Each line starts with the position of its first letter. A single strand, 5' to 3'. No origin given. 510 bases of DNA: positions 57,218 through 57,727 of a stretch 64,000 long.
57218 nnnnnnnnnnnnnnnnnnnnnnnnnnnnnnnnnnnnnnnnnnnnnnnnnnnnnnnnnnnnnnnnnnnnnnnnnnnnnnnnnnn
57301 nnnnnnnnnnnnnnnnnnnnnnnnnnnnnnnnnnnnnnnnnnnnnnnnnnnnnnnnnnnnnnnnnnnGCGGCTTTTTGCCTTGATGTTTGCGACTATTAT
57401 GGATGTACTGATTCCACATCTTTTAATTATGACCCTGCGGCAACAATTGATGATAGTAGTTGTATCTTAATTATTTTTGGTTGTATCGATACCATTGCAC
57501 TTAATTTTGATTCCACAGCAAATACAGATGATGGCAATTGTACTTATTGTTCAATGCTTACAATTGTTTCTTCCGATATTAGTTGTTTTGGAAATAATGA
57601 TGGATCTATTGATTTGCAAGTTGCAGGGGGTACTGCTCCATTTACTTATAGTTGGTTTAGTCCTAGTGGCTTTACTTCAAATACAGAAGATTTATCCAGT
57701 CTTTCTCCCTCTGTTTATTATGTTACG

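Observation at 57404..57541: Tandem pair of a recurring 20-residue Cys-to-Cys module that I cannot assign to a named domain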

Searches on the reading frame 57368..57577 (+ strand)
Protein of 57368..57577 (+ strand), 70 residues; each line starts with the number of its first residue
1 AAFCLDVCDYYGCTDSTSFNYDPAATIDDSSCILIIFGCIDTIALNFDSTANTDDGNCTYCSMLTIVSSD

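Call 15: find_homologous_proteins(query=window:57368-57577:+, max_evalue=10)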
Query seq(70 aa) (70 aa): 7 proteins with E <= 10 among 7 candidates.
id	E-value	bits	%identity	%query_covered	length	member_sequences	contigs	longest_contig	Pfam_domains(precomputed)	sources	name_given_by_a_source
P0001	8.1e-21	91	69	91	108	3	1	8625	-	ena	-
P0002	6.4e-17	79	67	60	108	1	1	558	-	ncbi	-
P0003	1.5e-14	71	57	76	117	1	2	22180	-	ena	-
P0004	1.7e-14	71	67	60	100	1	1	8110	-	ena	-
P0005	1.0e-9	56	42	84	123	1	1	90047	-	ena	-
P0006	9.6e-9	53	56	69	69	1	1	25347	-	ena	-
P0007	1.3e-2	34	53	57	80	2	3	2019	-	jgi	jgi:hypothetical protein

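Call 16: search_solved_structures(query=window:57368-57577:+, max_evalue=10, show_alignments=3)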
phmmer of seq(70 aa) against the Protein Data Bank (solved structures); distinct sequences matched with E-value up to 10: 2.
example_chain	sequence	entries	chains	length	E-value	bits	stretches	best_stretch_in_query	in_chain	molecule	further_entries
6u23_A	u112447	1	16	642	1.4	13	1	38-59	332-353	Macrophage-expressed gene 1 protein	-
6u2j_A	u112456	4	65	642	1.4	12.9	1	38-59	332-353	Macrophage-expressed gene 1 protein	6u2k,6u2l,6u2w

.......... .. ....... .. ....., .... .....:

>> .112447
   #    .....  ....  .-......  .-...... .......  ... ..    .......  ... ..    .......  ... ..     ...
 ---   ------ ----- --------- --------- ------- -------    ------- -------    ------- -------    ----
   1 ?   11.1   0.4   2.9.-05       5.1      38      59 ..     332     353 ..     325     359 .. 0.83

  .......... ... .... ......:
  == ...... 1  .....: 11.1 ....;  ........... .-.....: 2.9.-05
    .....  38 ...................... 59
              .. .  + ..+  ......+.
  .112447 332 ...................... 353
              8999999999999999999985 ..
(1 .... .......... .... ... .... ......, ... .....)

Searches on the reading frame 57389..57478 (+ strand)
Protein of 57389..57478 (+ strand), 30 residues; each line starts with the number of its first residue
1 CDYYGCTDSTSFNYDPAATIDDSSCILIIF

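Call 26: search_solved_structures(query=A1, max_evalue=10, show_alignments=5)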
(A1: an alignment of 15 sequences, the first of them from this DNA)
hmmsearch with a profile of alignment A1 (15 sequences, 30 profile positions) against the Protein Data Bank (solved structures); distinct sequences matched with E-value up to 10: 13.
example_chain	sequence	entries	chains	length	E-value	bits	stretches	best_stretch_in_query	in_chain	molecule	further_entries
6u23_A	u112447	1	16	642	4e-07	32.9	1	3-25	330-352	Macrophage-expressed gene 1 protein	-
6u2j_A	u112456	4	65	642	4.1e-07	32.8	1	3-25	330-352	Macrophage-expressed gene 1 protein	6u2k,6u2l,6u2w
6sb3_A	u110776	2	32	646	0.0019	21.1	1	5-27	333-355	Macrophage-expressed gene 1 protein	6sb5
8a1d_A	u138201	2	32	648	0.0019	21.1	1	5-27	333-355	Macrophage-expressed gene 1 protein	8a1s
6sb1_A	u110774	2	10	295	0.0036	20.2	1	5-27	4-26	Macrophage-expressed gene 1 protein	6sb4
8feh_D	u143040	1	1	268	0.045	16.7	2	15-29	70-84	Minor capsid protein A1 fusion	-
7tjg_A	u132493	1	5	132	0.77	12.7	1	15-29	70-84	Minor capsid protein A1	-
8w5d_c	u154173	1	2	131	0.85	12.6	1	15-29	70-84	Minor capsid protein A1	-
1qbe_A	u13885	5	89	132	0.86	12.6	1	15-29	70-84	BACTERIOPHAGE Q BETA CAPSID | Minor capsid protein A1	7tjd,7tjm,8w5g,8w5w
7tje_A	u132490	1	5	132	0.87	12.6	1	15-29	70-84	Minor capsid protein A1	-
5kip_A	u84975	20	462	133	0.87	12.6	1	15-29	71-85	Coat protein | Capsid protein | Minor capsid protein A1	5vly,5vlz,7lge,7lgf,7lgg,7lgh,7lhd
8w5u_C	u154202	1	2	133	0.87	12.6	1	15-29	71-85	Minor capsid protein A1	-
8w5v_C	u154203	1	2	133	0.87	12.6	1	15-29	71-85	Minor capsid protein A1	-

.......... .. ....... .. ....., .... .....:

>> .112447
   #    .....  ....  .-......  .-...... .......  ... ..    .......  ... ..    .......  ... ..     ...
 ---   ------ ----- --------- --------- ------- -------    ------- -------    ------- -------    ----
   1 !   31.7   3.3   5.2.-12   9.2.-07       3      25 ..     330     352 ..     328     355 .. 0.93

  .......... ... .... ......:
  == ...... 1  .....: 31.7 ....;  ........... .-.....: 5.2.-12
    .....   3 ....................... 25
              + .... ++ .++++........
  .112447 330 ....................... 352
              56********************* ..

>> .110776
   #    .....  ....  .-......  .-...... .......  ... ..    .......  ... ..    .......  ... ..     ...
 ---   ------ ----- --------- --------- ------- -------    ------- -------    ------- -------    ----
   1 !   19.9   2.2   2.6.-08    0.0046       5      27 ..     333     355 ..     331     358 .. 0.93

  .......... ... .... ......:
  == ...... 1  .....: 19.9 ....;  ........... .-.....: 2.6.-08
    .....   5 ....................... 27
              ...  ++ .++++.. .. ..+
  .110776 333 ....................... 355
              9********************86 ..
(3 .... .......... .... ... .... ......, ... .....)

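Call 32: search_protein_representatives(alignment_id=A1)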
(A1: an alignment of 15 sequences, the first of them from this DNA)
Query: 15 sequences, 30 profile positions. Proteins with E-value up to 0.001 (for the whole library): 28347; up to 1e-10: 12257; up to 1e-30: 3482. The best 150 are listed.
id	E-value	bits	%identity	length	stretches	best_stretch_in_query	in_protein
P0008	0.0e+00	1332.5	-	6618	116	2-29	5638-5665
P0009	0.0e+00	1189.2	-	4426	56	4-27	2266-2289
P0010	0.0e+00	1024.8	-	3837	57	1-29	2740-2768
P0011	8.4e-288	943.4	-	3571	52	1-29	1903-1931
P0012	6.4e-273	895.8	-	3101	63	3-25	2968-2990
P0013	2.7e-266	874.7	-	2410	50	4-30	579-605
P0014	7.9e-266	873.2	-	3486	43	2-27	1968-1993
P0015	8.3e-266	873.1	-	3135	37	3-28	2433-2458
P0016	3.0e-258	848.9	-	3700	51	1-27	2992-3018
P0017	4.6e-255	838.7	-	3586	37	2-29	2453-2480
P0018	7.3e-253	831.7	-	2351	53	2-28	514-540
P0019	1.6e-248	817.8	-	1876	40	1-29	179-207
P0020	3.3e-242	797.6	-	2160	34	1-28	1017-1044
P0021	8.6e-242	796.3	-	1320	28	1-30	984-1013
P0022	3.4e-231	762.4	-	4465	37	2-27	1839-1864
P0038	1.4e-195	648.4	-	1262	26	2-29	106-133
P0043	2.2e-190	631.9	-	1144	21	3-28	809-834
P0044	4.5e-190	630.9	-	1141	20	4-28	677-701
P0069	2.5e-156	522.9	-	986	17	2-29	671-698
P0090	3.8e-140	471.2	-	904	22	1-27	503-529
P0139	9.2e-121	409.2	-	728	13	2-30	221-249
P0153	2.5e-117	398.2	-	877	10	2-29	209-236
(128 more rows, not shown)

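Call 34: search_protein_families(library=pfam, proteins=[P0021, P0038, P0043, P0044, P0069, P0090, P0139, P0153], max_evalue=0.01)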
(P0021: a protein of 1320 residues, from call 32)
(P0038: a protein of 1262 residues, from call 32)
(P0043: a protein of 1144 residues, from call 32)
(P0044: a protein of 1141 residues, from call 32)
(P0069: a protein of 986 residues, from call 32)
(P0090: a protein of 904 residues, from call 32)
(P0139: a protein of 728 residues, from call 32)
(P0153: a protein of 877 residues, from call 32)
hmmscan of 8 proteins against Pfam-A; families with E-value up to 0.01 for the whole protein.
P0021 (1320 aa): 1 family
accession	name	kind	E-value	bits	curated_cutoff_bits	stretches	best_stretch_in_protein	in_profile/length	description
PF18962.6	Por_Secre_tail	-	6.2e-10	39.7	27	1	1254-1317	1-73/75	Secretion system C-terminal sorting domain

P0038 (1262 aa): 2 families
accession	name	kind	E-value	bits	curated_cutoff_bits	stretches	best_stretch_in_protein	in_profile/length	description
PF18962.6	Por_Secre_tail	-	2.3e-12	47.5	27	1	1183-1261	3-75/75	Secretion system C-terminal sorting domain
PF24689.1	TriTu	-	0.0056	16.9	27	0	665-691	37-63/91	Immunity protein TriTu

P0043 (1144 aa): 3 families
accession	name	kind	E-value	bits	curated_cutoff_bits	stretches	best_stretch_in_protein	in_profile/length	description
PF10648.15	Gmad2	-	1.9e-13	51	25.7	0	97-146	31-81/86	Immunoglobulin-like domain of bacterial spore germination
PF18705.7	DUF5643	-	5.3e-07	30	34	0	504-533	46-80/115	Family of unknown function (DUF5643)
PF13464.11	RodZ_C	-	0.0062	16.9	23.9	0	99-119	11-31/72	RodZ C-terminal domain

P0044 (1141 aa): 1 family
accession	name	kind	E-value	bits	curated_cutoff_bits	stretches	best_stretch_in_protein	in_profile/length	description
PF14730.11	DUF4468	-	2.5e-05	25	22.6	0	813-835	63-85/92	Domain of unknown function (DUF4468) with TBP-like fold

P0069 (986 aa): 3 families
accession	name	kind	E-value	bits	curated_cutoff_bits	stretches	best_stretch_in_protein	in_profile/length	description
PF18962.6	Por_Secre_tail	-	6.4e-13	49.2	27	1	918-984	1-74/75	Secretion system C-terminal sorting domain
PF23577.1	LysM_RLK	-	0.001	19.5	27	0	734-750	27-43/44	LysM domain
PF18884.5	TSP3_bac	-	0.0068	16.7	25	0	634-646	1-13/22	Bacterial TSP3 repeat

P0090 (904 aa): 0 families

P0139 (728 aa): 2 families
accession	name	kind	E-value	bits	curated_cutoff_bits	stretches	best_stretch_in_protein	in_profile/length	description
PF25721.1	T4_Y03C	-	1.2e-08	35.5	27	0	175-215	25-64/85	Phage T4 Y03C protein family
PF23577.1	LysM_RLK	-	0.002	18.6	27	0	271-296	14-39/44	LysM domain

P0153 (877 aa): 1 family
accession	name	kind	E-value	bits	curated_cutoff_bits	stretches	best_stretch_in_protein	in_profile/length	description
PF05479.16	PsaN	-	6.4e-11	43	21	0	190-216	73-99/132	Photosystem I reaction centre subunit N (PSAN or PSI-N)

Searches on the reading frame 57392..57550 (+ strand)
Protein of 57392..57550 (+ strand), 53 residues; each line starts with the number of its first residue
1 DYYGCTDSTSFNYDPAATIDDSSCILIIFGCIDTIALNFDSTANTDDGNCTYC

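Call 66: find_homologous_proteins(query=A4, max_evalue=0.001)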
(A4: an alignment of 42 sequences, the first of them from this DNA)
Query A4 (42 sequences) (53 aa, profile of the alignment): 620 proteins with E <= 0.001 among 887 candidates; the best 120 are listed.
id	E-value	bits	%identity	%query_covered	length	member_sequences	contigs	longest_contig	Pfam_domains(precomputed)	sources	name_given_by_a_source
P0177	9.9e-38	146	58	98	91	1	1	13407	-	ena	-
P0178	9.4e-34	133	57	89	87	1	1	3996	-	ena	-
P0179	3.0e-33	131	55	79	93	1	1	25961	-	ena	-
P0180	5.2e-33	130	51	85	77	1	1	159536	-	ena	-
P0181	1.6e-32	129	60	79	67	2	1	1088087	-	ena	-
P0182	1.3e-31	126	45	89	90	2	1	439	-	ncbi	-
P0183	3.9e-31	124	52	91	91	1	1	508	-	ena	-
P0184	6.2e-31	124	53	85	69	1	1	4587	-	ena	-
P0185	1.5e-30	123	57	87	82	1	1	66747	-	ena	-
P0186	1.6e-30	122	57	89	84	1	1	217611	-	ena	-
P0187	3.0e-30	122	51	92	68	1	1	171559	-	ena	-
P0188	3.2e-30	122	52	91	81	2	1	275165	-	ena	-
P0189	3.2e-30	122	53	85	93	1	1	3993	-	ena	-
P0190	8.5e-30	120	57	87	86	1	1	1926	-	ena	-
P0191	1.2e-29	120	59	77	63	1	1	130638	-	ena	-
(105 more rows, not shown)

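Call 71: predict_structure(alignment_id=A5)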
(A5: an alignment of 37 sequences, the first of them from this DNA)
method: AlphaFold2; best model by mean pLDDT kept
length: 53 residues; sequences in the alignment: 37
mean_pLDDT: 96.6   pTM: 0.65
mean pLDDT of the five models: 96.6, 96.3, 94.8, 94.2, 93.6
residues with pLDDT >= 90: 51; 70-90: 2; 50-70: 0; < 50: 0
segments of 3 or more residues with pLDDT < 50: none
pLDDT, mean of each block of 10 residues (from residue 1): 96 97 97 97 97 94
secondary structure, 60 per line:
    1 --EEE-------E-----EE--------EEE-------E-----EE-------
elements in order: E3-5 E29-31

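Call 73: fold_search(model_id=the predicted structure, library=pdb)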
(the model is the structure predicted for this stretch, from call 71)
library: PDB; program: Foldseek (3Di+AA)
matches with E <= 10: 3; with E <= 0.001: 0
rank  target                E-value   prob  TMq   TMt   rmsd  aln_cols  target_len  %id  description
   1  6u2k_B                2.1e+00  0.82  0.42  0.04   0.5        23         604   52  EM structure of MPEG-1 (L425K, alpha conformation) soluble pre-pore complex (released 2019-09-25)
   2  6u23_A                2.3e+00  0.77  0.42  0.04   0.6        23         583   52  EM structure of MPEG-1(w.t.) soluble pre-pore (released 2019-09-25)
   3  6u2j_A                4.2e+00  0.57  0.42  0.04   0.6        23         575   52  EM structure of MPEG-1 (L425K, alpha conformation) soluble pre-pore complex (released 2019-09-25)

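Call 75: search_protein_families(library=pfam, proteins=[window:57392-57550:+], max_evalue=10)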
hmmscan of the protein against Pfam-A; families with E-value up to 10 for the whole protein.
seq(53 aa): 0 families

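Call 86: fold_search(model_id=the predicted structure, library=viral)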
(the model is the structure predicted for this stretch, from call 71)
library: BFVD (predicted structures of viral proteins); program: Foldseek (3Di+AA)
matches with E <= 10: 23; with E <= 0.001: 13
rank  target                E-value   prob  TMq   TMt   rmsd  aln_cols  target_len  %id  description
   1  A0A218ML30            3.1e-07  1.00  0.95  0.12   0.6        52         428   54  Uncharacterized protein [uncultured virus]
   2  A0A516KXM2            8.0e-07  1.00  0.88  0.08   1.0        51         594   55  (no name in the UniProt tables at hand)
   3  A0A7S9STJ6            1.1e-06  1.00  0.92  0.13   0.5        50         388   48  Uncharacterized protein [Virus NIOZ-UU157]
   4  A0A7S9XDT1            3.1e-06  1.00  0.65  0.08   2.4        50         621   50  Uncharacterized protein [Virus NIOZ-UU157]
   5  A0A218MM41            3.8e-06  1.00  0.81  0.07   1.5        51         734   45  Secretion system C-terminal sorting domain-containing protein [uncultured virus]
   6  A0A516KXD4            3.8e-06  1.00  0.51  0.07   7.6        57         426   47  (no name in the UniProt tables at hand)
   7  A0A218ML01            5.3e-06  1.00  0.75  0.05   2.0        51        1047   55  Putative peptidase [uncultured virus]
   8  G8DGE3                7.5e-06  1.00  0.58  0.11   3.1        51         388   41  (no name in the UniProt tables at hand)
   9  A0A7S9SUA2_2          1.6e-05  1.00  0.73  0.05   2.3        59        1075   49  Crassvirus muzzle protein C-terminal domain-containing protein [Virus NIOZ-UU157]
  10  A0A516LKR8            1.8e-05  1.00  0.49  0.03   7.6        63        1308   40  (no name in the UniProt tables at hand)
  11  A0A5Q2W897            2.4e-05  1.00  0.50  0.12   5.6        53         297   43  (no name in the UniProt tables at hand)
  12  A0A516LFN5            5.3e-05  1.00  0.46  0.12   4.8        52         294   40  (no name in the UniProt tables at hand)
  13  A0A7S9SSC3            2.2e-04  1.00  0.46  0.07   4.5        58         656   41  Fibronectin type-III domain-containing protein [Virus NIOZ-UU157]
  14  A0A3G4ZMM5            1.3e-02  1.00  0.52  0.08   5.1        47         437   30  MACPF domain-containing protein [Terrestrivirus sp.]
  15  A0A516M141            3.0e-02  1.00  0.50  0.09   0.4        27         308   44  (no name in the UniProt tables at hand)
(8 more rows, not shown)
